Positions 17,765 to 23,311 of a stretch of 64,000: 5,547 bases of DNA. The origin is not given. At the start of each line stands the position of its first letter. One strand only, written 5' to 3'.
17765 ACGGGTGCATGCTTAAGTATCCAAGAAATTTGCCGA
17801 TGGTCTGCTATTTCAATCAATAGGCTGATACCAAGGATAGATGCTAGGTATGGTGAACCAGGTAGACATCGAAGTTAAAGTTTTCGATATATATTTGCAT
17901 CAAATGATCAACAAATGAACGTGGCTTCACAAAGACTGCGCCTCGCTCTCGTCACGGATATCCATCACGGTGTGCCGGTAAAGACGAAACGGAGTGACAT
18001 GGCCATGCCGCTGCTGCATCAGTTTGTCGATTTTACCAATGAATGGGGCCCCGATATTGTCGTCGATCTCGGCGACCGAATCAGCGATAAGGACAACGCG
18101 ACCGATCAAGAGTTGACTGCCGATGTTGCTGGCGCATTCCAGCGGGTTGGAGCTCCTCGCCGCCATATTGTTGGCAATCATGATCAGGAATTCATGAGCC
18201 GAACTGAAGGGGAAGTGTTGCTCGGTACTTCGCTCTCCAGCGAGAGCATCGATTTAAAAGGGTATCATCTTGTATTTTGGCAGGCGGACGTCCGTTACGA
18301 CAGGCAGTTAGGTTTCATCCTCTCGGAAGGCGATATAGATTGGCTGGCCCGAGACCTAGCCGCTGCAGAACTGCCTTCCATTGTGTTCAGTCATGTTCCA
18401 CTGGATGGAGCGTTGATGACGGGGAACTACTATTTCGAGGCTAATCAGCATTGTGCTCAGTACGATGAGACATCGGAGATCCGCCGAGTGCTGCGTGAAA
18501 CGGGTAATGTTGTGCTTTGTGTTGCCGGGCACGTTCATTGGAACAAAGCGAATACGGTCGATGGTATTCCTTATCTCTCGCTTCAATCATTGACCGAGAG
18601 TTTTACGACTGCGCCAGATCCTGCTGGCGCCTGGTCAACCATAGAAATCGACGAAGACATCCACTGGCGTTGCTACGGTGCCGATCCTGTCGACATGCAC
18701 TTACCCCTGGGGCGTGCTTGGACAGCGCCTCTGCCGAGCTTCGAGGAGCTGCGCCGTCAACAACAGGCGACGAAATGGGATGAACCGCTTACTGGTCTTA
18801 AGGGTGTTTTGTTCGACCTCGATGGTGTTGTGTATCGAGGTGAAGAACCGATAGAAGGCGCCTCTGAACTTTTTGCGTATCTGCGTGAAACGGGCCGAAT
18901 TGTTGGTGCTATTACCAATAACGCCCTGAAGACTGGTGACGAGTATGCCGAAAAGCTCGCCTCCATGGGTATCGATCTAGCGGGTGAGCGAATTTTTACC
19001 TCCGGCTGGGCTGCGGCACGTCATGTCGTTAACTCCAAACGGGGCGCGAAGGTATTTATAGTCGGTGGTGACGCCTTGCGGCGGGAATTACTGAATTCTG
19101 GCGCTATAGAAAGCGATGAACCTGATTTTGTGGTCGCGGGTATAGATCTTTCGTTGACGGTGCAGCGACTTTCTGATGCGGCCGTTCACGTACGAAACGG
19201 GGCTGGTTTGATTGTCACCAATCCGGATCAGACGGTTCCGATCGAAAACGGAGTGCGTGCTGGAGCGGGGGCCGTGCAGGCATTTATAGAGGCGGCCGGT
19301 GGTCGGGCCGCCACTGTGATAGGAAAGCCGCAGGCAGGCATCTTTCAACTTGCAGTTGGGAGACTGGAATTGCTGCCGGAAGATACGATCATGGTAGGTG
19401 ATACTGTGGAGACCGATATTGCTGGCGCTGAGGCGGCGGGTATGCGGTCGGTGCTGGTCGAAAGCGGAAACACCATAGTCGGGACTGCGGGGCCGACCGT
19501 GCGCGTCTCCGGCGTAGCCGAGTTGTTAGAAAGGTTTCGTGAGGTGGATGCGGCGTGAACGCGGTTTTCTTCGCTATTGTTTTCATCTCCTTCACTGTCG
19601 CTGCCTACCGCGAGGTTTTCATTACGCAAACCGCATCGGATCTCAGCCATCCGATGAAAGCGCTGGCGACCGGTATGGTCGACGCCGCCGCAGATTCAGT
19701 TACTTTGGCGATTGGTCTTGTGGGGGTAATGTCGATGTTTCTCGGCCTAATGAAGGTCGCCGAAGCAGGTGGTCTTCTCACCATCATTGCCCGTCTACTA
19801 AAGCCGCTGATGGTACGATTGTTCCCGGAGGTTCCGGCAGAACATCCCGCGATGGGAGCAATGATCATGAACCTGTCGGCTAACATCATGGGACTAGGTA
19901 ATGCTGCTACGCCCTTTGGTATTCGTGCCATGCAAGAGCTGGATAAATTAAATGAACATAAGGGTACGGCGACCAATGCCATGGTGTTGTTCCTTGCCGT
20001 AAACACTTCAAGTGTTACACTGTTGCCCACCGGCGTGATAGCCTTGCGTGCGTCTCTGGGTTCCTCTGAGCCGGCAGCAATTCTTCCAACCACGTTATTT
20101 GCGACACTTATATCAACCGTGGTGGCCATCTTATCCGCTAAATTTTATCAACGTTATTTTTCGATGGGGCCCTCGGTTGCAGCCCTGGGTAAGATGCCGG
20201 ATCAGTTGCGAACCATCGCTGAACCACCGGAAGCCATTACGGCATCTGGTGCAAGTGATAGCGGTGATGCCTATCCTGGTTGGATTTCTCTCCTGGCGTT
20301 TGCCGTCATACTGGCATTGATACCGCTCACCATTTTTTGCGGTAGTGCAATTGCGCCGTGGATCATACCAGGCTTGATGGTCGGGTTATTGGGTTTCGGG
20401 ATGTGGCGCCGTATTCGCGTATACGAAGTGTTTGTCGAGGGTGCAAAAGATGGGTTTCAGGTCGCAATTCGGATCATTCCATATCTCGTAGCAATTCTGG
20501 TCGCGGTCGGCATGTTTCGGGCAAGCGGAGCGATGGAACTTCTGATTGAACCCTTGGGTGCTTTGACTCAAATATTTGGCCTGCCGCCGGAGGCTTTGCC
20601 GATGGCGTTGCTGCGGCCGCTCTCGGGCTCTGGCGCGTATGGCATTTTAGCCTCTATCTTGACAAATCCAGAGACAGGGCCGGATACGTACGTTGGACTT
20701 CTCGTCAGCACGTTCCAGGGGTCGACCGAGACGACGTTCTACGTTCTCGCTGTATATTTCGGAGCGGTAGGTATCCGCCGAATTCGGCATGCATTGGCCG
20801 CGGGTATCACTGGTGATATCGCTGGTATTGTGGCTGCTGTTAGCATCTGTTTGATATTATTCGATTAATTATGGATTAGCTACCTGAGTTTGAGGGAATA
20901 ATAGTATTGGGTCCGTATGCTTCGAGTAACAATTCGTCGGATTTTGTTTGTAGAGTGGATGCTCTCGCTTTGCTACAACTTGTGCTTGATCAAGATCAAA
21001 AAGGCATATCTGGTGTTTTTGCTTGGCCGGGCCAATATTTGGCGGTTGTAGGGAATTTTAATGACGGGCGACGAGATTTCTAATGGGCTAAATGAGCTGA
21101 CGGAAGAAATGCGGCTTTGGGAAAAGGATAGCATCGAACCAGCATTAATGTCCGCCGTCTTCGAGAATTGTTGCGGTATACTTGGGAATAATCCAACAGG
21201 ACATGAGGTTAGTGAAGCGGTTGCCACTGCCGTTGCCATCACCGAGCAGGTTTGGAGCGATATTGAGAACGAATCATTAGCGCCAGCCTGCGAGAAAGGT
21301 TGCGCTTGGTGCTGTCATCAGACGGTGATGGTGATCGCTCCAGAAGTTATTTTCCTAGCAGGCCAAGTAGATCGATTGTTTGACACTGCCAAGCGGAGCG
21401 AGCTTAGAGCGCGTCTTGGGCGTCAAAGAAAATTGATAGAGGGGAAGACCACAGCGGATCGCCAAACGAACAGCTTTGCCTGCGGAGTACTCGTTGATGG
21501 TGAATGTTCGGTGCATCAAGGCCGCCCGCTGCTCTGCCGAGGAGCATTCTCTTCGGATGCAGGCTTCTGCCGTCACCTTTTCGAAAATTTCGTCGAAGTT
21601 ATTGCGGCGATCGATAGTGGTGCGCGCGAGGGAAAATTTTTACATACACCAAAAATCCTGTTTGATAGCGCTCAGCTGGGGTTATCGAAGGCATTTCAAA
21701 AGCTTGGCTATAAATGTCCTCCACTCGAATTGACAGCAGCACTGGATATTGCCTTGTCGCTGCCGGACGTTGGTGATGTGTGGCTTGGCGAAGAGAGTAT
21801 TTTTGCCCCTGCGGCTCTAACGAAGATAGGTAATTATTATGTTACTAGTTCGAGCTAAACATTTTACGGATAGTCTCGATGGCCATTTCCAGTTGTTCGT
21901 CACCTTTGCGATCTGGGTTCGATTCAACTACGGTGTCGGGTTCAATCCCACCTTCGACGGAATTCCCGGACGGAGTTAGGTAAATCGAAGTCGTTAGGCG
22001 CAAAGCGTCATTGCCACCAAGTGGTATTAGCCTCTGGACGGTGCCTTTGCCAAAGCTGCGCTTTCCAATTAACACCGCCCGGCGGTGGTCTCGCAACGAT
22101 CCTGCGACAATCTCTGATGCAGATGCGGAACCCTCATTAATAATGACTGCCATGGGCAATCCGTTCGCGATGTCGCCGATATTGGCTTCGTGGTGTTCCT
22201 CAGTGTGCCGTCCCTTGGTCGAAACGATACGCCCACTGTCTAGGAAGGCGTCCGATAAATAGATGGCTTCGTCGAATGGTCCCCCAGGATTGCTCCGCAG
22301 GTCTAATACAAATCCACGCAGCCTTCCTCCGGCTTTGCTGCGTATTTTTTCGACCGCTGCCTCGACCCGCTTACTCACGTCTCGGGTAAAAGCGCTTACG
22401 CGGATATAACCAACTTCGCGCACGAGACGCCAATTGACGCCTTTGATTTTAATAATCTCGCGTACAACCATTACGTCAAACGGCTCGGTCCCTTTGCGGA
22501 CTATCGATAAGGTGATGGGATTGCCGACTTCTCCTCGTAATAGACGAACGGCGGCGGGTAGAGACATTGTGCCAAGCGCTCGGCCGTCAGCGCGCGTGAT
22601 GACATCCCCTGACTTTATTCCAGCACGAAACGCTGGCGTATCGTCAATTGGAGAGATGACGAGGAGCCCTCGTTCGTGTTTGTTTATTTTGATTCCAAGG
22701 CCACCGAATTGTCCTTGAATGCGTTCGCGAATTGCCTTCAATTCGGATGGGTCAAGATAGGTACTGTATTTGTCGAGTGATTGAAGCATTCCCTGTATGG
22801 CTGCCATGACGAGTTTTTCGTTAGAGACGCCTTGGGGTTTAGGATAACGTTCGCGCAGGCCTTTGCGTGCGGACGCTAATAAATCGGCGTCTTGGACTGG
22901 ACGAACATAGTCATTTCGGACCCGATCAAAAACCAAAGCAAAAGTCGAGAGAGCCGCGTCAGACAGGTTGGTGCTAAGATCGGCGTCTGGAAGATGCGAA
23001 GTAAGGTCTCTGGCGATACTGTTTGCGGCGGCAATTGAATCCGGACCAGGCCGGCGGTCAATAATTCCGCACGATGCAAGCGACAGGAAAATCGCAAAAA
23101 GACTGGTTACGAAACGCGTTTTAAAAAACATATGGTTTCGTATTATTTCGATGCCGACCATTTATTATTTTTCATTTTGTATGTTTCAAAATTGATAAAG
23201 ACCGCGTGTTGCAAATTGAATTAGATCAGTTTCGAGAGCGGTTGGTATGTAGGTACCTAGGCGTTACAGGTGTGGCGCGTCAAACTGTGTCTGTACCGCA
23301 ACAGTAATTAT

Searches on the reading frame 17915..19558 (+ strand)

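Call 21: search_protein_families(library=ncbifam, proteins=[window:17915-19558:+], max_evalue=0.00001)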
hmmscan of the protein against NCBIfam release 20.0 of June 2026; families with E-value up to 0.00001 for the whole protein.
window:17915-19558:+ (547 aa): 18 families
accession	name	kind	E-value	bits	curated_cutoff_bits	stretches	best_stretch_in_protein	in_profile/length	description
NF053752.1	TK1734_fam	exception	8.7e-52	175.9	475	1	297-519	2-232/260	2-phosphoglycolate phosphatase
TIGR01457.1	HAD-SF-IIA-hyp2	hypoth_equivalog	1.1e-49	169.3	247.65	1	296-520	2-227/249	TIGR01457 family HAD-type hydrolase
TIGR01452.1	PGP_euk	subfamily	7.3e-40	137.1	201.95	2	296-396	3-104/279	phosphoglycolate/pyridoxal phosphate family phosphatase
TIGR01460.1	HAD-SF-IIA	subfamily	5.5e-38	131.1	100.15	1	298-518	1-246/246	HAD-IIA family hydrolase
NF007762.0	PRK10444.1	equivalog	1.2e-35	123.3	368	1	295-520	3-225/250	HAD-IIA family hydrolase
TIGR01458.1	HAD-SF-IIA-hyp3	hypoth_equivalog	6.2e-22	78.2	175.95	1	295-519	1-227/257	TIGR01458 family HAD-type hydrolase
TIGR01459.1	HAD-SF-IIA-hyp4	hypoth_equivalog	5e-20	71.9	103.75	1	297-515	10-240/242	TIGR01459 family HAD-type hydrolase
TIGR02253.1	CTE7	subfamily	1.3e-14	54.6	169.75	1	467-521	146-200/221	TIGR02253 family HAD-type hydrolase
NF053830.1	RUBPPhHalo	equivalog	2.3e-11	43.8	330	1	470-519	158-207/234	ribulose-1,5-bisphosphate 5-phosphatase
TIGR02254.1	YjjG_YfnB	equivalog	5.3e-11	42.4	159.9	1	467-541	148-223/223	YjjG family noncanonical pyrimidine nucleotidase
TIGR01662.1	HAD-SF-IIIA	subfamily_domain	3.9e-10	40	44.6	1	433-517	46-140/141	HAD-IIIA family hydrolase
NF050112.1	PhdiestSpdARhizob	equivalog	1.7e-09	37.7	400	1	61-223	51-213/264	2', 3'cyclic nucleotide phosphodiesterase SpdA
TIGR01668.1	YqeG_hyp_ppase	hypoth_equivalog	1.1e-08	34.9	89.1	1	457-518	77-138/170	YqeG family HAD IIIA-type phosphatase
TIGR02252.1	DREG-2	subfamily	4.3e-08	33.2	155.2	1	469-514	158-203/203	HAD hydrolase, REG-2-like, family IA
TIGR01549.1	HAD-SF-IA-v1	subfamily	3.4e-06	27.5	23.3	0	468-509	111-149/149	HAD-IA family hydrolase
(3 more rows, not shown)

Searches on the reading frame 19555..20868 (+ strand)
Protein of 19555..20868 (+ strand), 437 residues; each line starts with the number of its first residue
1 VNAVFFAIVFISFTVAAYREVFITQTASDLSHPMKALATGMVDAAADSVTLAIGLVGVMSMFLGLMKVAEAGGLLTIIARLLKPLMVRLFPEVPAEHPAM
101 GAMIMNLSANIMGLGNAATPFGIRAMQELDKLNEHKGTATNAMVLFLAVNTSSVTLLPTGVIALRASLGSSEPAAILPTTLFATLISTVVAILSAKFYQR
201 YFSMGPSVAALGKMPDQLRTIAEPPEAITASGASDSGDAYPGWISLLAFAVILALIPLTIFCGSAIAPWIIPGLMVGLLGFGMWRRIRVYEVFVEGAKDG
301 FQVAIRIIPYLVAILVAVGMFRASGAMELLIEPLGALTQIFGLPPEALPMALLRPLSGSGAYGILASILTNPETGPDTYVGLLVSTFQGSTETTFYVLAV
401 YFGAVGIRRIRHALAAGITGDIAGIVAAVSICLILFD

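Call 21: search_protein_families(library=ncbifam, proteins=[window:19555-20868:+], max_evalue=0.00001)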
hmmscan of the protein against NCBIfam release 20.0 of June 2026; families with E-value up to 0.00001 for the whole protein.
window:19555-20868:+ (437 aa): 1 family
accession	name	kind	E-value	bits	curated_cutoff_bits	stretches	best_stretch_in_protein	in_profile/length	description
NF007811.0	PRK10519.1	equivalog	2.8e-11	43.2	111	1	288-371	10-94/155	hypothetical protein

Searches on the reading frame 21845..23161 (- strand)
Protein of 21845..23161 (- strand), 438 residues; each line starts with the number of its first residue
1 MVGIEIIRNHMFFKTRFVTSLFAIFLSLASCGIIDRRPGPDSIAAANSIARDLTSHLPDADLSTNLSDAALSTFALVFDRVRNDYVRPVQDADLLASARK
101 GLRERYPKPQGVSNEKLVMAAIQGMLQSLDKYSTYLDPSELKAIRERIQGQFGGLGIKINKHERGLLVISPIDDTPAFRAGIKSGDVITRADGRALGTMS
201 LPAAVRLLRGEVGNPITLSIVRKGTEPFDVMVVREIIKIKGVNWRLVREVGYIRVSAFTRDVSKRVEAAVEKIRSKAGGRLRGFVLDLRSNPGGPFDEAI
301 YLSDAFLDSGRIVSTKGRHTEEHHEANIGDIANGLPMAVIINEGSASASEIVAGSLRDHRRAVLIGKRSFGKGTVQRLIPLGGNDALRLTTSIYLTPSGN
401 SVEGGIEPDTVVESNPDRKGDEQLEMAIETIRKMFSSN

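Call 21: search_protein_families(library=ncbifam, proteins=[window:21845-23161:-], max_evalue=0.00001)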
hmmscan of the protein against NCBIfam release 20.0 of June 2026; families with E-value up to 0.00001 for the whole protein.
window:21845-23161:- (438 aa): 13 families
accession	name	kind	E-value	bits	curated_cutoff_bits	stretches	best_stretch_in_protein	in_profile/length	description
TIGR03900.1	prc_long_Delta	hypoth_equivalog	3.8e-89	299.9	660.95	1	119-427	106-417/973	MXAN_5808 family serine peptidase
TIGR00225.1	prc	subfamily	2.1e-83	280.1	218.6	1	113-418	10-320/335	C-terminal processing peptidase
NF045590.1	Cterm_S41_CtpC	exception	6.3e-75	252.5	665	1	98-419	61-385/418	carboxyl-terminal processing protease CtpC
NF045589.1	Cterm_S41_CtpB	exception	8.9e-71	238.7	633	1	77-417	45-385/416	carboxyl-terminal processing protease CtpB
NF052377.1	lmo1851_S41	exception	4.8e-70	236.6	725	1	67-413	19-368/468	lmo1851 family serine protease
NF045588.1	Cterm_S41_CtpA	exception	1.7e-63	214.9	625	1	112-417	69-381/401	carboxyl-terminal processing protease CtpA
NF045591.1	Cterm_S41_CtpZ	exception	2.9e-63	214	525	1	112-432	69-398/403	carboxyl-terminal processing protease CtpZ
NF051464.1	tail_spec_CT441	exception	7e-47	160.5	700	1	113-416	207-529/645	tail-specific protease Tsp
NF008388.1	PRK11186.1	exception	7.7e-31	107.2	825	1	113-377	206-482/663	carboxy terminal-processing peptidase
NF058627.1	S41_Gfo1087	equivalog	4.5e-10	39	455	0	169-304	138-275/489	GFO_1087 family putative carboxy terminal peptidase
NF033424.1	chlamy_CPAF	equivalog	6.1e-08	31.7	250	0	336-413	458-539/564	protease-like activity factor CPAF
TIGR02037.1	degP_htrA_DO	subfamily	1e-06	28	416.2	1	161-226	256-320/434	Do family serine endopeptidase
NF041521.1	HhoA_HhoB_HtrA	equivalog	6e-06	25.8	450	1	156-226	256-324/335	HhoA/HhoB/HtrA family serine endopeptidase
